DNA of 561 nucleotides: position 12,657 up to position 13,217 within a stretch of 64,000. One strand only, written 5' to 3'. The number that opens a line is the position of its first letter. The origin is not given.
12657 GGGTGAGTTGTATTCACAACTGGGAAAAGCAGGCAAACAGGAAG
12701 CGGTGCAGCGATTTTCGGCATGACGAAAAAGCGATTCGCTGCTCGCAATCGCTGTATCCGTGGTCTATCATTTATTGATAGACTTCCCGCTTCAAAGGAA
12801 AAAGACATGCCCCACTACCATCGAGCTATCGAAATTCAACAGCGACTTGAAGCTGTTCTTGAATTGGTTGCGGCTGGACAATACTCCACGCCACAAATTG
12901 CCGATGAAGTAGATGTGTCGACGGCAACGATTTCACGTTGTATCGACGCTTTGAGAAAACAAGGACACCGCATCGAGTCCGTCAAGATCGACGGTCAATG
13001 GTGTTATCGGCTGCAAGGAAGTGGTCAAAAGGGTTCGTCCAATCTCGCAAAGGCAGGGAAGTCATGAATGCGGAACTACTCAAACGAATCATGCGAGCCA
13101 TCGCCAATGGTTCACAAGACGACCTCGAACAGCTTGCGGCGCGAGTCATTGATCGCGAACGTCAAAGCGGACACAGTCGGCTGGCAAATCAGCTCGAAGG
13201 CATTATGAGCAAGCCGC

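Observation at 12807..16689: HTH regulator - AAA+ ATPase - S8 subtilase operon inside a recombinase-bounded island: ietAS-like candidate anti-phage system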

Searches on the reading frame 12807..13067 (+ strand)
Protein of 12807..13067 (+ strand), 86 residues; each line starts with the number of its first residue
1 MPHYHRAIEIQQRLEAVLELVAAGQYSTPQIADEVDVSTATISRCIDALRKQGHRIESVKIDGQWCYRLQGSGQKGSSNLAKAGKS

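Call 3: search_protein_families(library=pfam, proteins=[window:12807-13067:+], max_evalue=0.01)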
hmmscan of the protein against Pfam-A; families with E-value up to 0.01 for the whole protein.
window:12807-13067:+ (86 aa): 16 families
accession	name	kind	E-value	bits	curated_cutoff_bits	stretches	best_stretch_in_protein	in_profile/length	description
PF08279.18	HTH_11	-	5.4e-08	33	25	1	13-60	1-50/55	HTH domain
PF01371.25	Trp_repressor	-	1.6e-05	25.3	27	1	10-52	35-76/88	Trp repressor protein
PF13384.12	HTH_23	-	1.9e-05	24.8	24.6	1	10-53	4-45/50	Homeodomain-like domain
PF25213.1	HVO_A0261_N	-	3.5e-05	24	35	1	12-53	12-52/86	HVO_A0261 N-terminal domain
PF24034.1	DUF7343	-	0.00019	21.6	27.6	1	15-61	6-53/62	Domain of unknown function (DUF7343)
PF02796.21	HTH_7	-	0.00024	21.6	23.8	1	13-44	10-40/45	Helix-turn-helix domain of resolvase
PF13412.12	HTH_24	-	0.00042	20.3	21.9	1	19-53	11-45/48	Winged helix-turn-helix DNA-binding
PF13551.12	HTH_29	-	0.00044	20.7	28.1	1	17-53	4-40/64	Winged helix-turn helix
PF01022.26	HTH_5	-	0.00044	20.5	22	1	17-53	7-43/47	Bacterial regulatory protein, arsR family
PF13936.12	HTH_38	-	0.0016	18.6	27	1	18-44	14-39/44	Helix-turn-helix domain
PF00196.25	GerE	-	0.0021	18.1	23.5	1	16-43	9-35/57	Bacterial regulatory proteins, luxR family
PF13670.12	PepSY_2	-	0.0025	18.2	24.3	1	26-77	11-66/83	Peptidase propeptide and YPEB domain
PF01325.25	Fe_dep_repress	-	0.0036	17.9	26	1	10-53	6-50/60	Iron dependent repressor, N-terminal DNA binding domain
PF13518.12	HTH_28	-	0.0044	17.5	25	1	12-53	1-40/52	Helix-turn-helix domain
PF08220.18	HTH_DeoR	-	0.0078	16.4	21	0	13-54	1-43/57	DeoR-like helix-turn-helix domain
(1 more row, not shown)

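Call 4: search_protein_families(library=padloc, proteins=[window:12807-13067:+], max_evalue=0.01)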
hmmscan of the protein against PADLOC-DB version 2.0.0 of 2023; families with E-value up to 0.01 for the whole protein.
window:12807-13067:+ (86 aa): 11 families
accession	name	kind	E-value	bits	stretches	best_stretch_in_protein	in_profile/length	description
PDLC01434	CasR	-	1.4e-06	26.3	1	9-53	125-169/191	"CAS-I,CAS-II,CAS-III,CAS-IV,CAS-V,CAS-VI; associated_signaling"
PDLC01044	Csa3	-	4.4e-06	24.7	1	9-72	133-189/194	Type I-A associated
PDLC01268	CasR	-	4.7e-06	24.7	1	9-53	121-165/179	"CAS-I,CAS-II,CAS-III,CAS-IV,CAS-V,CAS-VI; associated_signaling"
PDLC01457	WYL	-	3.1e-05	21.7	1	13-68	5-58/229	"CAS-I,CAS-II,CAS-III,CAS-IV,CAS-V,CAS-VI; associated_signaling"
PDLC01848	CARF3--CARF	-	9.3e-05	20.2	1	10-54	135-178/197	-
PDLC01852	CARF3--CARF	-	0.00032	18.7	1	10-53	141-185/208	-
PDLC01849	CARF3--CARF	-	0.0009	17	1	9-54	135-180/197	-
PDLC01438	Csa3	-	0.0015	16.6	1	7-70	144-202/305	"CAS-I,CAS-II,CAS-III,CAS-IV,CAS-V,CAS-VI; associated_signaling"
PDLC01860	CARF3--CARF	-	0.0016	16.6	1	9-53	140-185/210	-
PDLC04133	mad1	-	0.0029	15.9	1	26-55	6-35/60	mads_1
PDLC01879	CARF3--CARF_TM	-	0.0059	14.3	1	15-70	159-210/222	-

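Call 5: search_protein_families(library=ncbifam, proteins=[window:12807-13067:+], max_evalue=0.01)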
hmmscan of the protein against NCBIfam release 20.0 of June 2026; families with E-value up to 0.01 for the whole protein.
window:12807-13067:+ (86 aa): 11 families
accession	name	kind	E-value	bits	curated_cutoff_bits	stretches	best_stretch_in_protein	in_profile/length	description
TIGR01884.1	cas_HTH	subfamily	9.9e-07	28.3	60.2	1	9-53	139-184/202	CRISPR-associated CARF protein Csa3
NF033789.1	repress_SdpR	subfamily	0.00023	21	100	1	9-69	6-64/79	autorepressor SdpR family transcription factor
TIGR00122.1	birA_repr_reg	equivalog_domain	0.00027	20.7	70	1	17-74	5-58/69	biotin operon repressor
NF033788.1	HTH_metalloreg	subfamily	0.00051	19.8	55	1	7-53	7-53/77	metalloregulator ArsR/SmtB family transcription factor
NF033545.0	transpos_IS630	equivalog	0.001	18.6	100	1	16-62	4-46/299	IS630 family transposase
NF008850.0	PRK11886.1-5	equivalog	0.0021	17.3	489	1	13-63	7-58/320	bifunctional biotin--[acetyl-CoA-carboxylase] ligase/biotin operon repressor BirA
NF041396.1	TranRegLrp_Halo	equivalog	0.0024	17.8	190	1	16-53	10-47/149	HTH-type transcriptional regulator Lrp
NF041397.1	TranRegGlpR_Halo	equivalog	0.003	17.2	300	1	12-53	5-47/253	HTH-type transcriptional regulator GlpR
NF003420.0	PRK04841.1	equivalog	0.0059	14.7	537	1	2-49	831-877/903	HTH-type transcriptional regulator MalT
NF038251.1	AdcR_fam_Zn_TF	equivalog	0.0068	16.6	175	1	8-53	32-77/143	zinc-dependent MarR family transcriptional regulator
NF008846.0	PRK11886.1-1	equivalog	0.0069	15.7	353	1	27-63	19-55/312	bifunctional biotin--[acetyl-CoA-carboxylase] ligase/biotin operon repressor BirA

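Call 68: find_homologous_proteins(query=window:12807-13067:+, max_evalue=0.001)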
Query window:12807-13067:+ (86 aa): 9 proteins with E <= 0.001 among 10 candidates.
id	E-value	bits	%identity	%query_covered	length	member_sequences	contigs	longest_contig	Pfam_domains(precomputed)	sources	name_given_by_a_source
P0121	1.5e-49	183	100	100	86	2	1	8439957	PF01371.26,PF08279.19,PF13384.13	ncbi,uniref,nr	ncbi:Bifunctional ligase/repressor BirA [Aureliella helgolandensis]|uniref:Bifunctional ligase/repre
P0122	4.9e-42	159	89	99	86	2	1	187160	PF08279.19,PF13384.13,PF25213.2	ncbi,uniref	ncbi:HTH domain-containing protein [Rhodopirellula baltica]|uniref:HTH domain-containing protein n=1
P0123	7.8e-41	155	87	100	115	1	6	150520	PF08279.19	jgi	jgi:biotin operon repressor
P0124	1.2e-40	154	87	100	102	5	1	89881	PF08279.19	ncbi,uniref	ncbi:HTH domain-containing protein [Rhodopirellula bahusiensis]|uniref:HTH domain-containing protein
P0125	3.9e-39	149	85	100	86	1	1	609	PF08279.19,PF13384.13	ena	-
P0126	1.9e-38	147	85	98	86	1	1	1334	PF13412.13,PF08279.19,PF13384.13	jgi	-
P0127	3.5e-38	146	85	98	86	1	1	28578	PF08279.19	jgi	jgi:biotin operon repressor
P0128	4.4e-33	130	73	100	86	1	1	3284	-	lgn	-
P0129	5.0e-32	127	73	99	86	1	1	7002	PF01371.26,PF08279.19,PF13384.13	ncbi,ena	-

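Call 69: find_encoding_contigs(protein=P0121, flank=10000, max_places=2)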
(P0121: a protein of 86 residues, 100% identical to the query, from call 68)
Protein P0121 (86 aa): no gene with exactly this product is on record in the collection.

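Call 87: find_encoding_contigs(protein=P0122, flank=6000, max_places=2)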
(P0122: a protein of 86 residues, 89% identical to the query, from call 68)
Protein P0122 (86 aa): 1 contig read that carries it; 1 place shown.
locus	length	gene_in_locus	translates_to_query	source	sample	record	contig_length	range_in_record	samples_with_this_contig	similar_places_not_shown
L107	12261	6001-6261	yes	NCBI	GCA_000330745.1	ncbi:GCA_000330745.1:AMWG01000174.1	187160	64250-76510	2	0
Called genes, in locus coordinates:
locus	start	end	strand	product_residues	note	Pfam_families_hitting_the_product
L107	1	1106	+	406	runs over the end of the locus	PF03616:Glt_symporter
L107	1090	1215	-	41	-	-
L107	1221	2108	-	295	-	PF04389:Peptidase_M28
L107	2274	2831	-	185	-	-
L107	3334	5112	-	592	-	PF00884:Sulfatase, PF16347:SGSH_C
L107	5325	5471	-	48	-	-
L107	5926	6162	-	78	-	-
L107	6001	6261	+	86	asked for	PF25213:HVO_A0261_N (faint), PF13384:HTH_23 (weak), PF08279:HTH_11 (weak)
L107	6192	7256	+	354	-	PF00004:AAA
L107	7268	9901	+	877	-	PF00082:Peptidase_S8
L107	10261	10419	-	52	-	-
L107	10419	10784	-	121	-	PF01451:LMWPc (faint)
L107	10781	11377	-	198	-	PF00929:RNase_T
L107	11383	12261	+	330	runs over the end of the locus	-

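Call 88: find_encoding_contigs(protein=P0123, flank=6000, max_places=2)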
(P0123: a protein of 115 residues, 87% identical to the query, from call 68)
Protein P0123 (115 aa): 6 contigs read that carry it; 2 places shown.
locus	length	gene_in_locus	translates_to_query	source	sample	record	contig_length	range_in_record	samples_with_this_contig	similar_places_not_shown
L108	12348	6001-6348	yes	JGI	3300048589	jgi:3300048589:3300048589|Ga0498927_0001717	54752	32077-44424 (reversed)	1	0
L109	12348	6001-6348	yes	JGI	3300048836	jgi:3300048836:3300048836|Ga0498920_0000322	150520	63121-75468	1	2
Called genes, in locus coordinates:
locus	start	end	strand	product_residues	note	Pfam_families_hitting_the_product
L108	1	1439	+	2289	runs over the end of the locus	PF00270:DEAD, PF00271:Helicase_C, PF09369:MZB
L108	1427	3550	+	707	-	PF00580:UvrD-helicase, PF13245:AAA_19, PF13361:UvrD_C (faint)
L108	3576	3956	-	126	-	-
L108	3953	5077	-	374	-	-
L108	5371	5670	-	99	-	-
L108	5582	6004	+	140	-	-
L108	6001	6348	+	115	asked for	PF08279:HTH_11 (weak)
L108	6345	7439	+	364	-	PF00004:AAA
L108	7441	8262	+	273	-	-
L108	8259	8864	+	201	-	-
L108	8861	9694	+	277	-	-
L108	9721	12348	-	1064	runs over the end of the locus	PF04313:HSDR_N, PF04851:ResIII, PF18766:SWI2_SNF2, PF00270:DEAD (faint), PF22679:T1R_D3-like, PF11867:T1RH-like_C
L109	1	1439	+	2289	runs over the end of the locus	PF00270:DEAD, PF00271:Helicase_C, PF09369:MZB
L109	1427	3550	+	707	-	PF00580:UvrD-helicase, PF13245:AAA_19, PF13361:UvrD_C (faint)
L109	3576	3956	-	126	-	-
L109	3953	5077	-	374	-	-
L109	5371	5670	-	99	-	-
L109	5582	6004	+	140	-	-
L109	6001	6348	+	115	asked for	PF08279:HTH_11 (weak)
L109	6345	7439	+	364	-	PF00004:AAA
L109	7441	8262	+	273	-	-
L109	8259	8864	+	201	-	-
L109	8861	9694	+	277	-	-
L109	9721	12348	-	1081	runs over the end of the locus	PF04313:HSDR_N, PF04851:ResIII, PF18766:SWI2_SNF2, PF00270:DEAD (faint), PF22679:T1R_D3-like, PF11867:T1RH-like_C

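Call 90: search_protein_families(library=padloc, proteins=[L108:7441-8262:+, L108:8259-8864:+, L108:8861-9694:+, L108:3953-5077:-, L108:3576-3956:-, L108:5582-6004:+], max_evalue=0.01)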
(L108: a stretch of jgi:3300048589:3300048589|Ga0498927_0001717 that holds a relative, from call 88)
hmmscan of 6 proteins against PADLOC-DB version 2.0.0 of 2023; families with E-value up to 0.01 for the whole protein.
L108:7441-8262:+ (273 aa): 0 families

L108:8259-8864:+ (201 aa): 0 families

L108:8861-9694:+ (277 aa): 0 families

L108:3953-5077:- (374 aa): 0 families

L108:3576-3956:- (126 aa): 1 family
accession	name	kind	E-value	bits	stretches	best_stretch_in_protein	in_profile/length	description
PDLC00735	Effector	-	0.0012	15.8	1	60-104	224-268/462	Endonuclease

L108:5582-6004:+ (140 aa): 0 families

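Call 92: search_protein_families(library=ncbifam, proteins=[L108:7441-8262:+, L108:8259-8864:+, L108:8861-9694:+, L108:5582-6004:+], max_evalue=0.1)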
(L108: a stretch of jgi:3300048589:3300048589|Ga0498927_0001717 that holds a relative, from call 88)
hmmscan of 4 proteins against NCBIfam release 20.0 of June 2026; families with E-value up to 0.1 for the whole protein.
L108:7441-8262:+ (273 aa): 0 families

L108:8259-8864:+ (201 aa): 1 family
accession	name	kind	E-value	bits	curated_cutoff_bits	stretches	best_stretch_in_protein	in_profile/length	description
NF007925.0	PRK10640.1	equivalog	0.077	11.4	639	1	130-194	271-336/489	rhamnulokinase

L108:8861-9694:+ (277 aa): 0 families

L108:5582-6004:+ (140 aa): 1 family
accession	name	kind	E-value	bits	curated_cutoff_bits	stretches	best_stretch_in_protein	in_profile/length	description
TIGR00180.1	parB_part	domain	0.0083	15.9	58.45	1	53-107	109-163/186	ParB/RepB/Spo0J family partition protein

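Call 93: find_homologous_proteins(query=L108:7441-8262:+, max_evalue=0.001)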
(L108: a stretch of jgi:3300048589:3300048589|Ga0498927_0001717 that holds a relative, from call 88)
Query L108:7441-8262:+ (273 aa): 14 proteins with E <= 0.001 among 1285 candidates.
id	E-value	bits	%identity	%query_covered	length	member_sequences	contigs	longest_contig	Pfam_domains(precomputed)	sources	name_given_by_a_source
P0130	1.3e-162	557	90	100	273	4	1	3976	-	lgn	-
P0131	5.8e-162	555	90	100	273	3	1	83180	-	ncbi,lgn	-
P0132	9.5e-156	535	86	100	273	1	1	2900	-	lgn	-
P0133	7.4e-149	512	84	100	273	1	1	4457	-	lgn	-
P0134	6.7e-131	453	74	99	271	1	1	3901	-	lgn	-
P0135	1.9e-114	399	64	99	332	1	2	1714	-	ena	-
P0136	4.5e-114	398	64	100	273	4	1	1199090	-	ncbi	ncbi:hypothetical protein [Novipirellula caenicola]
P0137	7.3e-114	398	64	100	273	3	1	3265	-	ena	-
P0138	6.5e-109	381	90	71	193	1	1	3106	-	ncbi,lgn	-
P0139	1.1e-104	367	60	100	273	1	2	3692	-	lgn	-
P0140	6.1e-98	345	56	100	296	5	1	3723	-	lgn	-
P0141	8.3e-97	342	87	63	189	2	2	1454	-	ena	-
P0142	2.7e-95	337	55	99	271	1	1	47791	-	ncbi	ncbi:MAG: hypothetical protein U0996_25055 [Planctomycetaceae bacterium]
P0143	2.7e-90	320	57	92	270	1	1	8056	-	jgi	jgi:hypothetical protein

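Call 94: find_encoding_contigs(protein=P0136, flank=5000, max_places=1)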
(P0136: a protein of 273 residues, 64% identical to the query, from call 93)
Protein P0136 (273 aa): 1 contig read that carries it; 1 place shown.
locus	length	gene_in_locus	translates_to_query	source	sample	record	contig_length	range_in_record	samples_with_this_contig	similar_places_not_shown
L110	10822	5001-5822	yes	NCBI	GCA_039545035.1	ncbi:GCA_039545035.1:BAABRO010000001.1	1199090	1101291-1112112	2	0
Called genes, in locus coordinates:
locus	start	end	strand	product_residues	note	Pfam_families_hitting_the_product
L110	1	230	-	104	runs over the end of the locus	-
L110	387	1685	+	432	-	PF13620:CarboxypepD_reg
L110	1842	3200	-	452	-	PF00999:Na_H_Exchanger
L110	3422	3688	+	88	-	-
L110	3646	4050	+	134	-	PF20454:GpA_nuclease (weak)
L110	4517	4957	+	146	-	-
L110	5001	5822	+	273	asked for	-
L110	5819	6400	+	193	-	-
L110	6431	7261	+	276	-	-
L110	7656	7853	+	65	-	-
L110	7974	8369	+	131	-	-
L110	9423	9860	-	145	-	-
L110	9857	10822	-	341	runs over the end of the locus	PF07596:SBP_bac_10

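Call 95: find_encoding_contigs(protein=P0142, flank=5000, max_places=1)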
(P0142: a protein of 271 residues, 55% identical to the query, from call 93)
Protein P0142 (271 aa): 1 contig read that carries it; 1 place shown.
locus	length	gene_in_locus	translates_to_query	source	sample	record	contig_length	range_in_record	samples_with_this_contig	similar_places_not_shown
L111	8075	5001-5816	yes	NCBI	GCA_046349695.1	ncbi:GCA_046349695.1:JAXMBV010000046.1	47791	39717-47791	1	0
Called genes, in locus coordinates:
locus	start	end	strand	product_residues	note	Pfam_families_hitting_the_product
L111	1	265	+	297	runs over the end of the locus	-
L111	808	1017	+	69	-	-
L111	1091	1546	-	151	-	-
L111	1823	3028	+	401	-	-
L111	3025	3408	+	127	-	-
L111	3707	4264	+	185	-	PF04542:Sigma70_r2 (weak), PF08281:Sigma70_r4_2 (weak)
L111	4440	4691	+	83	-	-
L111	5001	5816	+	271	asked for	-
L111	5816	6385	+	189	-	-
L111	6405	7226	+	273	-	-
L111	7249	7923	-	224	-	PF13643:DUF4145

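Call 96: find_encoding_contigs(protein=P0131, flank=5000, max_places=1)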
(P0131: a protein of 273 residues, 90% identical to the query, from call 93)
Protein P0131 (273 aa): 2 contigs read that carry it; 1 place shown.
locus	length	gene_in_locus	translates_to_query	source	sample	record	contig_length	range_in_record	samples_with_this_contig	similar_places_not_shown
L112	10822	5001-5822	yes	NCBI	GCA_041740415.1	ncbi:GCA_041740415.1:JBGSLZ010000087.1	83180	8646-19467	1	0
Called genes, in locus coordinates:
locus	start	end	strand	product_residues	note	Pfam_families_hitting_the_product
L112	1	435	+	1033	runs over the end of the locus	PF00069:Pkinase, PF07714:PK_Tyr_Ser-Thr, PF13809:Tubulin_2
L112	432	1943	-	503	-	PF03631:Virul_fac_BrkB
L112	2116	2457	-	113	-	-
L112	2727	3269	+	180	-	PF00156:Pribosyltran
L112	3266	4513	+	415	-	PF13439:Glyco_transf_4, PF00534:Glycos_transf_1 (weak), PF13692:Glyco_trans_1_4 (faint)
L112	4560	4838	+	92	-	-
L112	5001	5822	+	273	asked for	-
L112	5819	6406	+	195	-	-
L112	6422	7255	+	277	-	-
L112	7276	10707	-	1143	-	PF20464:MmeI_N, PF20465:MmeI_hel, PF20473:MmeI_Mtase, PF20466:MmeI_TRD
